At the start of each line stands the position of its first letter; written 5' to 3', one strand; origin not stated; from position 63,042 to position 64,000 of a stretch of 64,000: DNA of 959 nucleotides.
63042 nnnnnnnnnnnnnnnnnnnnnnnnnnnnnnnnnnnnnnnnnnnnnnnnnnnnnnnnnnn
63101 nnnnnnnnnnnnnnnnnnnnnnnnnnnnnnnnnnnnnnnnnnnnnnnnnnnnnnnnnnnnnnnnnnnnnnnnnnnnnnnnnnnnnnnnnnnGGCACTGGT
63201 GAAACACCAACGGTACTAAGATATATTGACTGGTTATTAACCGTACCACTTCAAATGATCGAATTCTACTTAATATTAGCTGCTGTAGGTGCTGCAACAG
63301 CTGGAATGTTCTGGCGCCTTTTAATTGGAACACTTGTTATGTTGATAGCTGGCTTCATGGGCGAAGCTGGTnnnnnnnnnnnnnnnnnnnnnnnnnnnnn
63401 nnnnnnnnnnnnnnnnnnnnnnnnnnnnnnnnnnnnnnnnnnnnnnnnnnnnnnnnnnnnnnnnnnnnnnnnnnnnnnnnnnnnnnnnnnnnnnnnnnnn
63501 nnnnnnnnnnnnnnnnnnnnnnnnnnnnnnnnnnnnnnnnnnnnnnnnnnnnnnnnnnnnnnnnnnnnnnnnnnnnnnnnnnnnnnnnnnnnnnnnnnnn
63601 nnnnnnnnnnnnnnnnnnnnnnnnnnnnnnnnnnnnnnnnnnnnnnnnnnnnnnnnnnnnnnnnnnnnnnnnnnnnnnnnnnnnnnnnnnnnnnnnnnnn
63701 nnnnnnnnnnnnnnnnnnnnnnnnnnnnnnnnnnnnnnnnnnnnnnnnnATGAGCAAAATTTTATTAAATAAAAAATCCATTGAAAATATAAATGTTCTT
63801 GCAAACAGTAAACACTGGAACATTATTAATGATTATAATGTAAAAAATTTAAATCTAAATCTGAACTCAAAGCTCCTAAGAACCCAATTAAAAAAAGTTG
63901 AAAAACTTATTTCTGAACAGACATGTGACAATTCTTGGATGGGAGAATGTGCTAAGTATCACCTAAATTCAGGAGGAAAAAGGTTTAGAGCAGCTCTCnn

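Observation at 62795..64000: Blue-tuned proteorhodopsin with repeat/palindrome-rich 5' region and a crtE-like gene immediately downstream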

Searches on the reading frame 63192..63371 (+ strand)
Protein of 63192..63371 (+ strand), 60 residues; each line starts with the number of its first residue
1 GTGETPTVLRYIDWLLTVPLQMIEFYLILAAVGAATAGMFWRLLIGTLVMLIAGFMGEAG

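Call 43: search_solved_structures(query=window:63192-63371:+, show_alignments=5, max_evalue=1e-8)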
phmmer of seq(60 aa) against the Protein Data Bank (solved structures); distinct sequences matched with E-value up to 1e-8: 13.
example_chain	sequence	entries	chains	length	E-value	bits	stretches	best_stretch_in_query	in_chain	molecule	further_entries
4jq6_A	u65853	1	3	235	1.4e-23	85.1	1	2-60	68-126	Proteorhodopsin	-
4kly_A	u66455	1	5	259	1.4e-20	75.6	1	2-60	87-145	Blue-light absorbing proteorhodopsin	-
9r22_A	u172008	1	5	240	3.4e-20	74.5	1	1-59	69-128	microbial rhodopsin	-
4knf_A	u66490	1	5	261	1.9e-19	72.1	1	2-60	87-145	Blue-light absorbing proteorhodopsin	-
8cqc_A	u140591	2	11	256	1.9e-19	72.1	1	2-60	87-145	Green-light absorbing proteorhodopsin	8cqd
7b03_A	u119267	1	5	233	2e-19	72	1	2-60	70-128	Proteorhodopsin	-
8cnk_A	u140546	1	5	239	2.1e-19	72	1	2-60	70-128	Green-light absorbing proteorhodopsin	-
2l6x_A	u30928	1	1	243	2.2e-19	71.9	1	2-60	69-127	Green-light absorbing proteorhodopsin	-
9r23_A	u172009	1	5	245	2.9e-18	68.4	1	2-60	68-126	flotillin-associated rhodopsin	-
9r21_A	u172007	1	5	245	1.7e-16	62.8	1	2-60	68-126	flotillin-associated rhodopsin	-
9jov_A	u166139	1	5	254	4.4e-14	55.3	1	1-59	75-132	Proteorhodopsin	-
9jou_A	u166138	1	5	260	4.5e-14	55.2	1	1-59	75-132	Proteorhodopsin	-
4hyj_A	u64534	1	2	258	5.6e-09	39.3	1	6-59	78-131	Rhodopsin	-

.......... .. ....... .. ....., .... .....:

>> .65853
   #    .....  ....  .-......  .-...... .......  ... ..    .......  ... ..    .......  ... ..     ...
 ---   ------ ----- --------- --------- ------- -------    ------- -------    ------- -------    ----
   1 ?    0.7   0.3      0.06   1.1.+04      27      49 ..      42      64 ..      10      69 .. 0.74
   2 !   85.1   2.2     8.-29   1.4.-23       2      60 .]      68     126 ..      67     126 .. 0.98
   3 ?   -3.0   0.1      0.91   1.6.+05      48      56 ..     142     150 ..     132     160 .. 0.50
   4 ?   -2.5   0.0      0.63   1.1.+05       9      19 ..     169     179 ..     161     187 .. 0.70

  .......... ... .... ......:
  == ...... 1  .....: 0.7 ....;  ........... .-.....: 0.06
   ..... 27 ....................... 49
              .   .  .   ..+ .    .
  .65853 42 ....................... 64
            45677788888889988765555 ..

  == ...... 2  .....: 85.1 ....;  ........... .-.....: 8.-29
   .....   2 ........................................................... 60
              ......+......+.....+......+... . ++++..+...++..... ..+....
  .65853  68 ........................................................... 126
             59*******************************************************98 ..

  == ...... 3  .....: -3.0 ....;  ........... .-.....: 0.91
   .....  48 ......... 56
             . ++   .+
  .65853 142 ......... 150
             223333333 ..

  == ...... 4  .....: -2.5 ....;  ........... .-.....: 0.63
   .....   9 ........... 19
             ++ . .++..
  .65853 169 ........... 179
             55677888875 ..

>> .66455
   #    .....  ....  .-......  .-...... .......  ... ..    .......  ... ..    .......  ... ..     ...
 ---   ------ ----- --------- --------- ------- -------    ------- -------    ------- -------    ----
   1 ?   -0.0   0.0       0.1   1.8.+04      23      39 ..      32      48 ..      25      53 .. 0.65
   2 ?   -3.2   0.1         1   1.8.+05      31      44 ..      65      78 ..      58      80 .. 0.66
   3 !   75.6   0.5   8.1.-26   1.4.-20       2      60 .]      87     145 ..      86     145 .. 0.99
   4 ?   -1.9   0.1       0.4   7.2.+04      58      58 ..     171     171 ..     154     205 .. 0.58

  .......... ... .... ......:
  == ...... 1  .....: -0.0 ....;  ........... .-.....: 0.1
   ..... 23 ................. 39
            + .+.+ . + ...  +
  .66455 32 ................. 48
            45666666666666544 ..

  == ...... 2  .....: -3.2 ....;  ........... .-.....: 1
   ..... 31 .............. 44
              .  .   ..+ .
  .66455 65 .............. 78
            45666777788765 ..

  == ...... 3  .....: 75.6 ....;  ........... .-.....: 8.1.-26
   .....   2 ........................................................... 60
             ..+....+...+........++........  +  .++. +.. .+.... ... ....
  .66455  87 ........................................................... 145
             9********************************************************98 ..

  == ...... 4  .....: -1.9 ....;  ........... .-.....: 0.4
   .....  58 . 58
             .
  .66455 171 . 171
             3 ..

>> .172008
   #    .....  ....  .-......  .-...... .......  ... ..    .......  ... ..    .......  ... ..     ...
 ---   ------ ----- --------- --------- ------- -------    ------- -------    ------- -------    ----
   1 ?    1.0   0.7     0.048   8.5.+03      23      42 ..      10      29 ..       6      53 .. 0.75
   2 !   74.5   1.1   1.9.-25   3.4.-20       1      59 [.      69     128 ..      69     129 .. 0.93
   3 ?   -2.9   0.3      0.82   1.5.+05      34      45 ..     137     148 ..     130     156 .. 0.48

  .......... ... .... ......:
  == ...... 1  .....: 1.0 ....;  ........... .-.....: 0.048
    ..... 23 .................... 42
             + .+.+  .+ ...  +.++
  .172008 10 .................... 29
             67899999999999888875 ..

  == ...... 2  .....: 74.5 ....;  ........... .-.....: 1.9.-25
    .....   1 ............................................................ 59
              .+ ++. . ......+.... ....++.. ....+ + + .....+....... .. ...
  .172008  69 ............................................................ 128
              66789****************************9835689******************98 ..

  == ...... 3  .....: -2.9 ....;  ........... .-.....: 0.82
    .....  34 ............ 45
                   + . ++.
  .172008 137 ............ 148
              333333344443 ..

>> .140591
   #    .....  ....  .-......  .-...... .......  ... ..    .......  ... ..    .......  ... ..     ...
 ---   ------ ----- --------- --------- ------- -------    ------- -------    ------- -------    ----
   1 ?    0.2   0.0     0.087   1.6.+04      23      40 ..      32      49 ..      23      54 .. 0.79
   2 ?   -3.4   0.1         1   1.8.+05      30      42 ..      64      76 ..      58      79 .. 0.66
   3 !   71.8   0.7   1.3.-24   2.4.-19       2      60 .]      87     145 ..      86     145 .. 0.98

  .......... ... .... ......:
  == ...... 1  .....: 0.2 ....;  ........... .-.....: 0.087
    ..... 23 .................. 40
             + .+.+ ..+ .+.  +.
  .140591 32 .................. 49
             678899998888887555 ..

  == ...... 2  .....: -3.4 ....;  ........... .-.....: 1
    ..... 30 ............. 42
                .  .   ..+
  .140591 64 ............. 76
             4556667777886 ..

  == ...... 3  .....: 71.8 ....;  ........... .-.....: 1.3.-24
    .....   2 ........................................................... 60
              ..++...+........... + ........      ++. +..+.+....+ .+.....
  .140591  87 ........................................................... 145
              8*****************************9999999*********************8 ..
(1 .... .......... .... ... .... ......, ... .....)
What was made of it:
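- On Blue-absorbing proteorhodopsin: Q87 aligns with Gln of 4KLY and 4JQ6, and with Leu of the green 8CQC and of the 4KNF chain, deposited as a blue proteorhodopsin (call 43).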

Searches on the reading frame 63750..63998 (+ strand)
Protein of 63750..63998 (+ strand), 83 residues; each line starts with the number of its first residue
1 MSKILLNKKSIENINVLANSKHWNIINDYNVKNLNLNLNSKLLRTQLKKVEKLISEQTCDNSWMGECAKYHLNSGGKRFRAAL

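Call 7: search_protein_families(library=pfam, proteins=[window:63750-63998:+], max_evalue=0.01)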
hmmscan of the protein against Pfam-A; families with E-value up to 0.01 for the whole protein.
window:63750-63998:+ (83 aa): 1 family
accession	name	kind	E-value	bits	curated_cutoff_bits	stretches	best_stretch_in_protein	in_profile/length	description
PF01745.22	IPT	-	0.0052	16.7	20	1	4-73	93-162/233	Isopentenyl transferase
